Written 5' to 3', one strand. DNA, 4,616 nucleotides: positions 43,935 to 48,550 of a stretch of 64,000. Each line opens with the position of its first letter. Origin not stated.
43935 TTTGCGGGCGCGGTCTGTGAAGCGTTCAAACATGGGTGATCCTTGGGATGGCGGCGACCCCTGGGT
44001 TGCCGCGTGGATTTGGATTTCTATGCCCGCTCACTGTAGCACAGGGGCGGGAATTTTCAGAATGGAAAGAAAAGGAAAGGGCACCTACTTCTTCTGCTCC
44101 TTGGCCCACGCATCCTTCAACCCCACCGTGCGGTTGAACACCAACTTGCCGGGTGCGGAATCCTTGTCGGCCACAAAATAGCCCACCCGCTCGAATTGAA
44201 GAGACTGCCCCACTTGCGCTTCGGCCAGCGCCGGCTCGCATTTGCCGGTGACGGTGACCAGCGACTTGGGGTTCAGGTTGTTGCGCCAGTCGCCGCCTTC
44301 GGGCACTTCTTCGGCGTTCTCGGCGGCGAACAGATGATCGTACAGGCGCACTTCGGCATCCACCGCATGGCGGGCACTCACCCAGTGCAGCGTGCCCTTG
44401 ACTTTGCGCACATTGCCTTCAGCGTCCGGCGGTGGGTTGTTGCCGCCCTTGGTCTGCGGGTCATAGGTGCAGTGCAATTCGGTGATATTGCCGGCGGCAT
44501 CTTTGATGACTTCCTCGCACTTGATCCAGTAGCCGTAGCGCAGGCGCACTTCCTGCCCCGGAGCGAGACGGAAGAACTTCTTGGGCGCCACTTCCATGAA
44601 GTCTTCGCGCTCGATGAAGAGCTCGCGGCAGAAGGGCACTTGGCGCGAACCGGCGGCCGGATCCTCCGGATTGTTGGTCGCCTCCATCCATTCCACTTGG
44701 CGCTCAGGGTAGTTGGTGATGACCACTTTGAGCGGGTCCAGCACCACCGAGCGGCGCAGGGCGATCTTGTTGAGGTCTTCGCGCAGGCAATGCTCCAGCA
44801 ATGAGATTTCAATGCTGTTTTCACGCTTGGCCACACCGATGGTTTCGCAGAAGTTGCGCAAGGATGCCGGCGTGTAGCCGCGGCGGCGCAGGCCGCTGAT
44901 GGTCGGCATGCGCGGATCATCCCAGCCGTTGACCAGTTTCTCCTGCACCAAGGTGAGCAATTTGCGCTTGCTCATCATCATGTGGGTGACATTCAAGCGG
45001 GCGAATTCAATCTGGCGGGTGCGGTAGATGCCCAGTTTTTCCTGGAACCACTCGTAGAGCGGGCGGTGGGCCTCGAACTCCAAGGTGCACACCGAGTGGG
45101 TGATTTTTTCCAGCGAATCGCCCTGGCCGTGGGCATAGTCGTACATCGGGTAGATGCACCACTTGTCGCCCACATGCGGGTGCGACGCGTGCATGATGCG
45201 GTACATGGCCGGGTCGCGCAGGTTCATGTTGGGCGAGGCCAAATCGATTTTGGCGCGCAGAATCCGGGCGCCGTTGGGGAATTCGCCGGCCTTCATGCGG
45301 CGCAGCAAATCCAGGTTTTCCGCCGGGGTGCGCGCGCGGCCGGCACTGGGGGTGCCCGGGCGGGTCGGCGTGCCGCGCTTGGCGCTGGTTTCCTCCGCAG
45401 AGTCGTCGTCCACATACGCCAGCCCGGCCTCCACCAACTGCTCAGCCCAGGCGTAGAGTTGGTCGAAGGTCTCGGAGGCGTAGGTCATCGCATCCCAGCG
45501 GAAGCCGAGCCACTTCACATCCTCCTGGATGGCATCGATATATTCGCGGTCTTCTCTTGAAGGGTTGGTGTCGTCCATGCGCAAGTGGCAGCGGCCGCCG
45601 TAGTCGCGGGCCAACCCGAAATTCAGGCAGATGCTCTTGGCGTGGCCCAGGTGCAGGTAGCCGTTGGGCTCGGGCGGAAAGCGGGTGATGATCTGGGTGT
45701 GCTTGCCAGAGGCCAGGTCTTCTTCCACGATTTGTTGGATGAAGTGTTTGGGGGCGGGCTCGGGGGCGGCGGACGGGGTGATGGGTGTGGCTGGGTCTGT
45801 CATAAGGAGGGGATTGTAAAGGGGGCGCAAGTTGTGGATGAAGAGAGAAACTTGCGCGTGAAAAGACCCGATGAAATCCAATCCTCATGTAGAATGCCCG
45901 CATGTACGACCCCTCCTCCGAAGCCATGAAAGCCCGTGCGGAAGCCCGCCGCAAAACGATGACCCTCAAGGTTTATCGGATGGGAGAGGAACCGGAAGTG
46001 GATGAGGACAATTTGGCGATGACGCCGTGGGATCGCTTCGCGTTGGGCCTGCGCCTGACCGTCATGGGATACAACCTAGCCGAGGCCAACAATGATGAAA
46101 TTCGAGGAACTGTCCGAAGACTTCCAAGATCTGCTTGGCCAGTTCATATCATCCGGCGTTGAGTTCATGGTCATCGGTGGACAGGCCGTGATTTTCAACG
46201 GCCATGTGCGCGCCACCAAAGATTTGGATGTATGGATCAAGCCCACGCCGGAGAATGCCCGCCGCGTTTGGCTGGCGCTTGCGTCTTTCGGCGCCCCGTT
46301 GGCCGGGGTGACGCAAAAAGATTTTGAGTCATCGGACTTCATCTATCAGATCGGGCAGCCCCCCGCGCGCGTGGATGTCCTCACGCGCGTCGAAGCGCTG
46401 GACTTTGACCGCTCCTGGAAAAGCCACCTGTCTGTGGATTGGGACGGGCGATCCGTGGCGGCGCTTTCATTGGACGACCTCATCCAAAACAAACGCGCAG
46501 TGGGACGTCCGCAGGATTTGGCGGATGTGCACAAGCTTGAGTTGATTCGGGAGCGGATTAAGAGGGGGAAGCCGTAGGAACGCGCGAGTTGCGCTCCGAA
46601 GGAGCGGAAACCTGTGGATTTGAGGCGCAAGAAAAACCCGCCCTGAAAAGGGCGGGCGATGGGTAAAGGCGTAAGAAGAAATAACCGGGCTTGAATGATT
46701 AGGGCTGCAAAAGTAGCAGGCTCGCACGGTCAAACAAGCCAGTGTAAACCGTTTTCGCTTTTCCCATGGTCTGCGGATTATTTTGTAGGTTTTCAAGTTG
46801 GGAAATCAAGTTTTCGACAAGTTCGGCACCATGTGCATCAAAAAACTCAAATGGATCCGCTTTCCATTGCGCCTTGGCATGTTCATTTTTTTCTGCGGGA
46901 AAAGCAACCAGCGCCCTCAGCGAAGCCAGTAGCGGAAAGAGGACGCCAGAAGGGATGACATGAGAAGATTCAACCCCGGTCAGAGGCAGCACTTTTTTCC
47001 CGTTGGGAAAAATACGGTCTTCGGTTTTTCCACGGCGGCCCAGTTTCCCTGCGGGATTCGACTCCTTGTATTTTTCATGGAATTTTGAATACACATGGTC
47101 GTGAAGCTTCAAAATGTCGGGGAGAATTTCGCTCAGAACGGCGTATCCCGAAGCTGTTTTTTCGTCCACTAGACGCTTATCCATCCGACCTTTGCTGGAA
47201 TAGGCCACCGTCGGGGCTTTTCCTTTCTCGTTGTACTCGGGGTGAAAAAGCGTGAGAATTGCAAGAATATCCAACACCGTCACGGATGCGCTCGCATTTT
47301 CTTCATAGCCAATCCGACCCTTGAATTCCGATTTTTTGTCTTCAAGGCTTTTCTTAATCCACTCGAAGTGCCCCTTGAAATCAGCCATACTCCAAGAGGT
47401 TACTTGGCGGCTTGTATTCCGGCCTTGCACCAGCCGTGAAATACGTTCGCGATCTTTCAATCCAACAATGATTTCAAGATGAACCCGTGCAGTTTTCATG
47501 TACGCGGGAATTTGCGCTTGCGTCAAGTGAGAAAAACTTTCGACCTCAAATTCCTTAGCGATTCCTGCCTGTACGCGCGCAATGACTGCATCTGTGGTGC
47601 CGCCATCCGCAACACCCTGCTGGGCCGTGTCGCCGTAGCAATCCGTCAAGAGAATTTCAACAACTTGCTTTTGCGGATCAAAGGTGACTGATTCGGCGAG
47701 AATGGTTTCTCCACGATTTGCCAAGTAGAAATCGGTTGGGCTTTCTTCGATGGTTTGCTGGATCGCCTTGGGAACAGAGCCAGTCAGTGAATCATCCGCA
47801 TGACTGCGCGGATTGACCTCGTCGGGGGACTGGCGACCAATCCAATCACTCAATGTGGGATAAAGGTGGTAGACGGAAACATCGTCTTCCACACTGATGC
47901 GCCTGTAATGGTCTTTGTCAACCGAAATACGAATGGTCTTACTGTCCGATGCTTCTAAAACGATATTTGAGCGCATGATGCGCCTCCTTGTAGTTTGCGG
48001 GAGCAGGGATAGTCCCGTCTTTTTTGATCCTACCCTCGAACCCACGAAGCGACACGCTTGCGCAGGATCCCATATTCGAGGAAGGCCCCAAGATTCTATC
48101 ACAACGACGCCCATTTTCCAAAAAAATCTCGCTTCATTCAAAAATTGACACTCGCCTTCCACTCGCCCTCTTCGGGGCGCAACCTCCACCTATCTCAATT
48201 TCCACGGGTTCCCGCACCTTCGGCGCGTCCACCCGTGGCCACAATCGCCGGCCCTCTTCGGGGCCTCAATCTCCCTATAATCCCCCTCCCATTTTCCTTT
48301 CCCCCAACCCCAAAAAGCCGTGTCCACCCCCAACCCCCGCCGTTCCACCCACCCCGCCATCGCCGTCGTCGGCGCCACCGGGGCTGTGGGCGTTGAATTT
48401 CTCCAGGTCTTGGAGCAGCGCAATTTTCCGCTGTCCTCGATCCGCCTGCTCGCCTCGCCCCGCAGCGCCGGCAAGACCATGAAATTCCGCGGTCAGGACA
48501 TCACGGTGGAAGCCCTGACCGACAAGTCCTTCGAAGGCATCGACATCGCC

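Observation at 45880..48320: A/T-richer accessory islet between glnS and asd with defence-type content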

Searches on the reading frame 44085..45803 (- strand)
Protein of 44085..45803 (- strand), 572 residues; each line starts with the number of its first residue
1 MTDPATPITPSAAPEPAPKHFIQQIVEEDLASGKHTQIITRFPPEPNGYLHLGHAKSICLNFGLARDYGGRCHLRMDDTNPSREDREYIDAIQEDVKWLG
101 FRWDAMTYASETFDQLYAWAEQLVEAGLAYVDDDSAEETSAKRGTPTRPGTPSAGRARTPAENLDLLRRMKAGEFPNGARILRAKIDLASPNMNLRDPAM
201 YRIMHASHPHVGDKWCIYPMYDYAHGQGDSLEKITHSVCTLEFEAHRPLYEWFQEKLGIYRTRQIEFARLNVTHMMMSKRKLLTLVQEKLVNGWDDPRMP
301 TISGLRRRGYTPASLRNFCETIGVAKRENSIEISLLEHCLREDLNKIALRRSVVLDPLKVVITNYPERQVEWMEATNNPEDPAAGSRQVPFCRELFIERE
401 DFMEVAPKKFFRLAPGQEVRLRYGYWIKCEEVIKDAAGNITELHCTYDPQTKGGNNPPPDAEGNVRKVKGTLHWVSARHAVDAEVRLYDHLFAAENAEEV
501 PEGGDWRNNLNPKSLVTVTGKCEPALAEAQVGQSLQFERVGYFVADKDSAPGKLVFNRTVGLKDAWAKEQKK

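Call 20: find_related_loci(query=window:44085-45803:-, collection=genome_contigs, flank=8000)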
Query window:44085-45803:- (572 aa) in genome_contigs; peptide patterns used: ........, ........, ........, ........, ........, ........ (x = any residue, [..] = any of these).
600 stretches matched a pattern (row limit reached: there are more); 598 encode a relative of the query (tblastn E <= 1e-3); the best 80 are kept; 80 distinct loci.
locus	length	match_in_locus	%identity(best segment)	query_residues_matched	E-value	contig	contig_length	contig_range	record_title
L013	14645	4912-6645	64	1-572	0e+0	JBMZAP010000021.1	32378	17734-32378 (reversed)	MAG: Phycisphaeraceae bacterium isolate ME_XS_2206_bin_35 ME_XS_2206_bin_35_20, whole genome shotgun sequence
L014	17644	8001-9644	64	19-571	0e+0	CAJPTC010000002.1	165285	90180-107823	MAG: Bacteroidia bacterium isolate SRR9217473-mag-bin.4 genome assembly, contig: SRR9217473-mag-bin.4_8, whole genome sh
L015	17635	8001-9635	64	20-571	0e+0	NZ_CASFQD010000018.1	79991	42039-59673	Uncultured Alistipes sp. isolate SI.B47.metabat-bins.143 SI.B47.metabat-bins.143.fa_k141_111007, whole genome shotgun se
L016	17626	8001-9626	64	20-568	0e+0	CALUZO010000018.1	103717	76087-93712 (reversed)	MAG: uncultured Rikenellaceae bacterium isolate E40__bin191 genome assembly, contig: E40__k127_2258151, whole genome sho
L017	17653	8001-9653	63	17-570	0e+0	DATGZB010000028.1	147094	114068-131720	MAG TPA_asm: Lentimicrobium sp. isolate SMAG_U10652 k141_81672, whole genome shotgun sequence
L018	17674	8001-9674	62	12-572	0e+0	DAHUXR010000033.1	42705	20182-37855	MAG TPA_asm: Acidobacteriaceae bacterium isolate clean1655 NODE_33_length_42705_cov_4.388641, whole genome shotgun seque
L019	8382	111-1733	64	20-571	0e+0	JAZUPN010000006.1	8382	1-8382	MAG: Alistipes sp. isolate T1900044866_TS20190332.MAGScoT_cleanbin_000007 SGB_3130_k141_875248, whole genome shotgun seq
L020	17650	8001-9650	62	12-568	0e+0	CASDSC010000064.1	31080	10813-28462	uncultured Alistipes sp. isolate Batch4_idba_bin.1138 genome assembly, contig: Batch4_idba_bin.1138.fa_k87_6314629, whol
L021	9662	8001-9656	64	20-572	0e+0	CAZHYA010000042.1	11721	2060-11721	MAG TPA_asm: uncultured Bacteroidales bacterium isolate binchicken_co42_12 genome assembly, contig: NODE_8709_length_117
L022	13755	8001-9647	64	17-568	0e+0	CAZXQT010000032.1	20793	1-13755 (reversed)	MAG TPA_asm: uncultured Lentimicrobium sp. isolate SRP192927_co5_943 genome assembly, contig: NODE_3199_length_20793_cov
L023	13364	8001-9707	61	3-572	0e+0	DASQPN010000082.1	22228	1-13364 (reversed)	MAG TPA_asm: Terriglobales bacterium isolate SMAG_U10831 k141_3013047, whole genome shotgun sequence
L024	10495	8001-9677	64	13-572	0e+0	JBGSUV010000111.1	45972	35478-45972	MAG: Pirellulaceae bacterium isolate JTS-AC441 k141_1694155, whole genome shotgun sequence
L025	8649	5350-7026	62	8-568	0e+0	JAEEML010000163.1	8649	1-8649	MAG: Deltaproteobacteria bacterium isolate Tb.RUG.239 k141_11054549_flag=1_multi=11.0000_len=8649, whole genome shotgun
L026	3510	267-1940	63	13-572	0e+0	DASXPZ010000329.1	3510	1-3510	MAG TPA_asm: Pirellulales bacterium isolate SMAG_U5421 k141_4104346, whole genome shotgun sequence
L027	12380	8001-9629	63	21-566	0e+0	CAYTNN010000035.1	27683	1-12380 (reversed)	MAG TPA_asm: uncultured Pirellulales bacterium isolate SRP178699_co2_413 genome assembly, contig: NODE_933_length_27683_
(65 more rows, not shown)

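Call 22: find_homologous_proteins(query=window:44085-45803:-, max_evalue=1e-100)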
Query window:44085-45803:- (572 aa): 8000 proteins with E <= 1e-100 among 8000 candidates; the best 120 are listed.
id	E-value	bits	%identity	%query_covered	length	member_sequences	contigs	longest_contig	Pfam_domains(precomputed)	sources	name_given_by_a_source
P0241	0.0e+0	1351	100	100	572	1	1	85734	PF20974.3,PF00749.28,PF03950.24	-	-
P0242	0.0e+0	1200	90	98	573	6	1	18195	PF20974.3,PF00749.28,PF03950.24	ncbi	-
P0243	4.4e-261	886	65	99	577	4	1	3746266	PF20974.3,PF00749.28,PF03950.24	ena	-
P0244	1.5e-260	884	66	97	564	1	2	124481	PF20974.3,PF00749.28,PF03950.24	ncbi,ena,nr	ncbi:MAG: glutamine--tRNA ligase/YqeY domain fusion protein [Phycisphaerales bacterium]|nr:glutamine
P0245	2.0e-260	884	66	99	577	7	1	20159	PF20974.3,PF00749.28,PF03950.24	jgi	jgi:glutaminyl-tRNA synthetase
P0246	3.8e-260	883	68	97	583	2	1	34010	PF20974.3,PF00749.28,PF03950.24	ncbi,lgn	-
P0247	8.9e-260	882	66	97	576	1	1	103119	PF20974.3,PF00749.28,PF03950.24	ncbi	ncbi:MAG: glutamine--tRNA ligase/YqeY domain fusion protein [Planctomycetota bacterium]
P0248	4.1e-259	879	66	98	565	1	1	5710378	PF20974.3,PF00749.28,PF03950.24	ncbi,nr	ncbi:glutamine--tRNA ligase/YqeY domain fusion protein [Planctomycetales bacterium ZRK34]|nr:glutami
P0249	2.0e-258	877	66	98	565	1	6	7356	PF20974.3,PF00749.28,PF03950.24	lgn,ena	-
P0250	1.0e-257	875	68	95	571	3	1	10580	PF20974.3,PF00749.28,PF03950.24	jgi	jgi:glutaminyl-tRNA synthetase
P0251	2.1e-257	874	66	98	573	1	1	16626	PF20974.3,PF00749.28,PF03950.24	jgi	jgi:glutaminyl-tRNA synthetase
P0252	2.5e-257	873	65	100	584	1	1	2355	PF20974.3,PF00749.28,PF03950.24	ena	-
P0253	3.4e-256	870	65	97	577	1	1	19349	PF20974.3,PF00749.28,PF03950.24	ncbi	-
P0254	5.8e-256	869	64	100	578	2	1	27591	PF20974.3,PF00749.28,PF03950.24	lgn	-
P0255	1.3e-255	868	64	99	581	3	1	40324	PF20974.3,PF00749.28,PF03950.24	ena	-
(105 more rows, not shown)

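Call 23: find_encoding_contigs(protein=P0242, flank=10000, max_places=4)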
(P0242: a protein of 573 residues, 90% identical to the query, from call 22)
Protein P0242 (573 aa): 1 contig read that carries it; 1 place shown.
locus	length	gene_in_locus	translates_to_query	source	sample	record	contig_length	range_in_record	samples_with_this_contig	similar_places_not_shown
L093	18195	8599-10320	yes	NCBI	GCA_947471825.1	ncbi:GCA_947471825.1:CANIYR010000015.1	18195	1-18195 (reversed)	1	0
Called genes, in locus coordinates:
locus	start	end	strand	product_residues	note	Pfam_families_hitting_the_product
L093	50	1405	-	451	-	-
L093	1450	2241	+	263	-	PF00702:Hydrolase (faint), PF08282:Hydrolase_3, PF12710:HAD (faint), PF05116:S6PP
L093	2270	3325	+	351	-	PF01118:Semialdhyde_dh, PF22698:Semialdhyde_dhC_1, PF02774:Semialdhyde_dhC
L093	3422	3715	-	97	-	-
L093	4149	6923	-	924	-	PF01751:Toprim, PF01131:Topoisom_bac, PF01396:Zn_ribbon_Top1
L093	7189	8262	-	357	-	PF01118:Semialdhyde_dh, PF02774:Semialdhyde_dhC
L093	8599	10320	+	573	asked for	PF00749:tRNA-synt_1c, PF03950:tRNA-synt_1c_C, PF20974:tRNA-synt_1c_C2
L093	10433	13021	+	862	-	PF02861:Clp_N, PF13191:AAA_16, PF00004:AAA, PF17871:AAA_lid_9, PF00004:AAA, PF07724:AAA_2, PF07728:AAA_5, PF10431:ClpB_D2-small, +7 more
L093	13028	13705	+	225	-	PF00814:TsaD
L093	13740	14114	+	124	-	-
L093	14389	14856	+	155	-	PF03946:Ribosomal_L11_N, PF00298:Ribosomal_L11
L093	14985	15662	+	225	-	PF00687:Ribosomal_L1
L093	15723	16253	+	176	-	PF00466:Ribosomal_L10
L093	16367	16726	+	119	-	PF16320:Ribosomal_L12_N, PF00542:Ribosomal_L12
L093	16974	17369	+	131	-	PF00584:SecE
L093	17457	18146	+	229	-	PF02357:NusG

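Call 58: list_cluster_members(proteins=[P0242, P0003, P0122, P0362])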
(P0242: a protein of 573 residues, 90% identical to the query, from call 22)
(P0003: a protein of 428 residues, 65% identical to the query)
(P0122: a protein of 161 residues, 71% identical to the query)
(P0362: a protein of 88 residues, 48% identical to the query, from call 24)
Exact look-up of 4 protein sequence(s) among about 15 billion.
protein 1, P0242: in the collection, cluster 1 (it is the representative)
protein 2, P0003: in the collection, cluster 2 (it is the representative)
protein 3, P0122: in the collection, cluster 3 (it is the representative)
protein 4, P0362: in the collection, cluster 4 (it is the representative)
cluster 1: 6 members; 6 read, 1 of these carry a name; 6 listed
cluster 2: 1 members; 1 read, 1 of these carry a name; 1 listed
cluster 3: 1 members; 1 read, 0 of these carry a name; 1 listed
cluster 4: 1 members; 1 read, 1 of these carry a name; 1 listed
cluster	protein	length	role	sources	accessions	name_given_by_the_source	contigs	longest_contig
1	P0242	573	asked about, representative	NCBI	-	-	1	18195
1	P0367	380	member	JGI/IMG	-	glutaminyl-tRNA synthetase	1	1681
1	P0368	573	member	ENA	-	-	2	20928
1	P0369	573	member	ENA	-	-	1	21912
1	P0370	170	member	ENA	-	-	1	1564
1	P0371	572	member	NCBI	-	-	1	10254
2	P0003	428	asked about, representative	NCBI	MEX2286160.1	MAG: AIPR family protein [Planctomycetaceae bacterium]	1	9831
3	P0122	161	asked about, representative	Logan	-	-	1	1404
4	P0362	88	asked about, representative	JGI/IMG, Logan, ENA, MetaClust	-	\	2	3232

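Call 60: find_encoding_contigs(protein=P0371, flank=6000, max_places=3)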
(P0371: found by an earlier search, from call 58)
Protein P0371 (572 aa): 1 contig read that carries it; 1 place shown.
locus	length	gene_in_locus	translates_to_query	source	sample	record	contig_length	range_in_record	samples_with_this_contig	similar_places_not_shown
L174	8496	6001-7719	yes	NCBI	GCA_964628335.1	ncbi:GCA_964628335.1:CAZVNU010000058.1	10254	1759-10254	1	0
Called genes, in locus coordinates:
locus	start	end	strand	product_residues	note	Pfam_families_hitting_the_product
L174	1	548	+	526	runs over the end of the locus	PF00331:Glyco_hydro_10 (weak)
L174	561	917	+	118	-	PF12836:HHH_3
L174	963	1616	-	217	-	PF02441:Flavoprotein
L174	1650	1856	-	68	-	PF01192:RNA_pol_Rpb6 (weak)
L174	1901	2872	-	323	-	PF00459:Inositol_P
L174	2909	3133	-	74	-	PF04255:DUF433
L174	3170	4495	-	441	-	PF00815:Histidinol_dh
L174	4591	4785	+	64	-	-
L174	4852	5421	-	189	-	PF13183:Fer4_8 (faint), PF13534:Fer4_17 (faint), PF14697:Fer4_21 (faint), PF12797:Fer4_2 (faint), PF12837:Fer4_6 (faint), PF12838:Fer4_7, PF13187:Fer4_9 (weak), PF00037:Fer4, +1 more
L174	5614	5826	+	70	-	PF06305:LapA_dom (weak)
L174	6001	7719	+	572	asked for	PF00749:tRNA-synt_1c, PF03950:tRNA-synt_1c_C, PF20974:tRNA-synt_1c_C2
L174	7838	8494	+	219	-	?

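Call 61: find_encoding_contigs(protein=P0369, flank=6000, max_places=3)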
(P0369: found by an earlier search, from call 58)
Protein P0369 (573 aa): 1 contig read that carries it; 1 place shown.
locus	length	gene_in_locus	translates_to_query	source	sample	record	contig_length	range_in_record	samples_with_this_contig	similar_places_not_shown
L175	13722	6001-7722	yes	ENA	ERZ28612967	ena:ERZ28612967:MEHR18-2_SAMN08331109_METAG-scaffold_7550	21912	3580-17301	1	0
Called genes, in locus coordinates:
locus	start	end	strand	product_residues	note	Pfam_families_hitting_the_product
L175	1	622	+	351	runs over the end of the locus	PF01118:Semialdhyde_dh, PF22698:Semialdhyde_dhC_1, PF02774:Semialdhyde_dhC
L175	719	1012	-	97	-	-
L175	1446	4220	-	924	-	PF01751:Toprim, PF01131:Topoisom_bac, PF01396:Zn_ribbon_Top1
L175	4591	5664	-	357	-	PF01118:Semialdhyde_dh, PF02774:Semialdhyde_dhC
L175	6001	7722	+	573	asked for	PF00749:tRNA-synt_1c, PF03950:tRNA-synt_1c_C, PF20974:tRNA-synt_1c_C2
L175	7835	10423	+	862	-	PF02861:Clp_N, PF13191:AAA_16, PF00004:AAA, PF17871:AAA_lid_9, PF00004:AAA, PF07724:AAA_2, PF07728:AAA_5, PF10431:ClpB_D2-small, +7 more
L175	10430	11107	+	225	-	PF00814:TsaD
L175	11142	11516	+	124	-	-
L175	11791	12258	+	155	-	PF03946:Ribosomal_L11_N, PF00298:Ribosomal_L11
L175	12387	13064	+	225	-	PF00687:Ribosomal_L1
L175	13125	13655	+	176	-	PF00466:Ribosomal_L10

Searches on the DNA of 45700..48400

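Call 89: search_rna_families(source=window, start=45700, end=48400, threshold=evalue, max_evalue=1)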
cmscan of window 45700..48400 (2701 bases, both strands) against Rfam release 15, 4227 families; matches with E-value up to 1: 0.
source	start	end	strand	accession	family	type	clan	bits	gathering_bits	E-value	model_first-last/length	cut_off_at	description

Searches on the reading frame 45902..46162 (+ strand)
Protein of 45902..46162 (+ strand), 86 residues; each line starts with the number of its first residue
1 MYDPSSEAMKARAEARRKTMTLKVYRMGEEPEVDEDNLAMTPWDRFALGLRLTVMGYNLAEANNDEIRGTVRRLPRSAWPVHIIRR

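Call 3: search_protein_families(library=pfam, proteins=[window:45902-46162:+], max_evalue=1)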
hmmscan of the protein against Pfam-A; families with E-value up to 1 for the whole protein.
window:45902-46162:+ (86 aa): 0 families

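Call 4: search_protein_families(library=padloc, proteins=[window:45902-46162:+], max_evalue=1)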
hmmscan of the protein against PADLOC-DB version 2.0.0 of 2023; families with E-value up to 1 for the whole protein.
window:45902-46162:+ (86 aa): 0 families

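Call 24: search_protein_representatives(protein=window:45902-46162:+)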
Query: 86 residues. Proteins with E-value up to 0.001 (for the whole library): 6; up to 1e-10: 2; up to 1e-30: 1. The best 6 are listed.
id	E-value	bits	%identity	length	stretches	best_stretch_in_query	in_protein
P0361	5.2e-51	186.0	100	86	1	1-86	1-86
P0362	5.4e-12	61.7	48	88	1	3-85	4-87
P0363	2.5e-07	46.8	26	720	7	34-68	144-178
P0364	7.8e-05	38.9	50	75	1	9-81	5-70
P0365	3.4e-04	36.8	40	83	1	14-68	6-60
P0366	6.8e-04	35.9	35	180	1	7-85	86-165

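Call 48: search_protein_families(library=ncbifam, proteins=[window:45902-46162:+], max_evalue=1)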
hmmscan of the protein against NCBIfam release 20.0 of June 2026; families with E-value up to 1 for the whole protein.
window:45902-46162:+ (86 aa): 0 families

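Call 49: search_protein_families(library=phrogs, proteins=[window:45902-46162:+], max_evalue=0.1)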
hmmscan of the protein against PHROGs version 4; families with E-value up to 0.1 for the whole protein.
window:45902-46162:+ (86 aa): 0 families

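Call 81: search_solved_structures(query=A6, max_evalue=10, show_alignments=2)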
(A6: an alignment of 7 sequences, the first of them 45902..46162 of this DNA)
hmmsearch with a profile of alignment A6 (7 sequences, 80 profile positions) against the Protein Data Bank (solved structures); distinct sequences matched with E-value up to 10: 3.
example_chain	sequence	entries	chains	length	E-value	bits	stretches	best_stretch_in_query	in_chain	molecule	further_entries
1zuu_A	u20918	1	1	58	0.42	13.6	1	26-62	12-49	BZZ1 protein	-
3iuk_A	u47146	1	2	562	1.3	12.1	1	22-58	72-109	uncharacterized protein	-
1yx4_A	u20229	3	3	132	1.7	11.7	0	29-56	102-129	26S proteasome non-ATPase regulatory subunit 4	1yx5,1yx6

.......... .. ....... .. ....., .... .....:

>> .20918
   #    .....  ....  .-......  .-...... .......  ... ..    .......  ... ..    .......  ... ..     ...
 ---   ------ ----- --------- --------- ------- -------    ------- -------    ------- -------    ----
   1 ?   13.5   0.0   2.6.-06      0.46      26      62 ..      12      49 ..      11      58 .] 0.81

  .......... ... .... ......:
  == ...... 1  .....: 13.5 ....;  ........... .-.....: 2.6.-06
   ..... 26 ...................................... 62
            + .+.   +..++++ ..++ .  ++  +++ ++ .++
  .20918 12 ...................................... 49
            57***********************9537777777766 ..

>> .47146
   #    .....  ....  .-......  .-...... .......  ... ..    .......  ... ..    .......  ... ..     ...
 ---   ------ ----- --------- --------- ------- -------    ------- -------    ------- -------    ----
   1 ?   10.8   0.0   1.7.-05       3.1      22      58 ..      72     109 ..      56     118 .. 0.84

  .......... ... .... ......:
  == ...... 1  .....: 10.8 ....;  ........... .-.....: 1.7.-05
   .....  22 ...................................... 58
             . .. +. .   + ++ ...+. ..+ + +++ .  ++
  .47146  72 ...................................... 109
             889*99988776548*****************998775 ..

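Call 82: search_protein_families(library=pfam, alignment_id=A6, max_evalue=1)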
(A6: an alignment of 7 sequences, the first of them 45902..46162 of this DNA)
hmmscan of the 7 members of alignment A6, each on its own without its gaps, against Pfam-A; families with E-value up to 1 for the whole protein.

A. member 1, window:45902-46162:+ (86 aa): 0 families

B. families by the number of members that match (of 7 scanned): 2 families
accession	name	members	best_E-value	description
PF11208.13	DUF2992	1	0.036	Protein of unknown function (DUF2992)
PF20101.4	DUF6491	1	0.19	Family of unknown function (DUF6491)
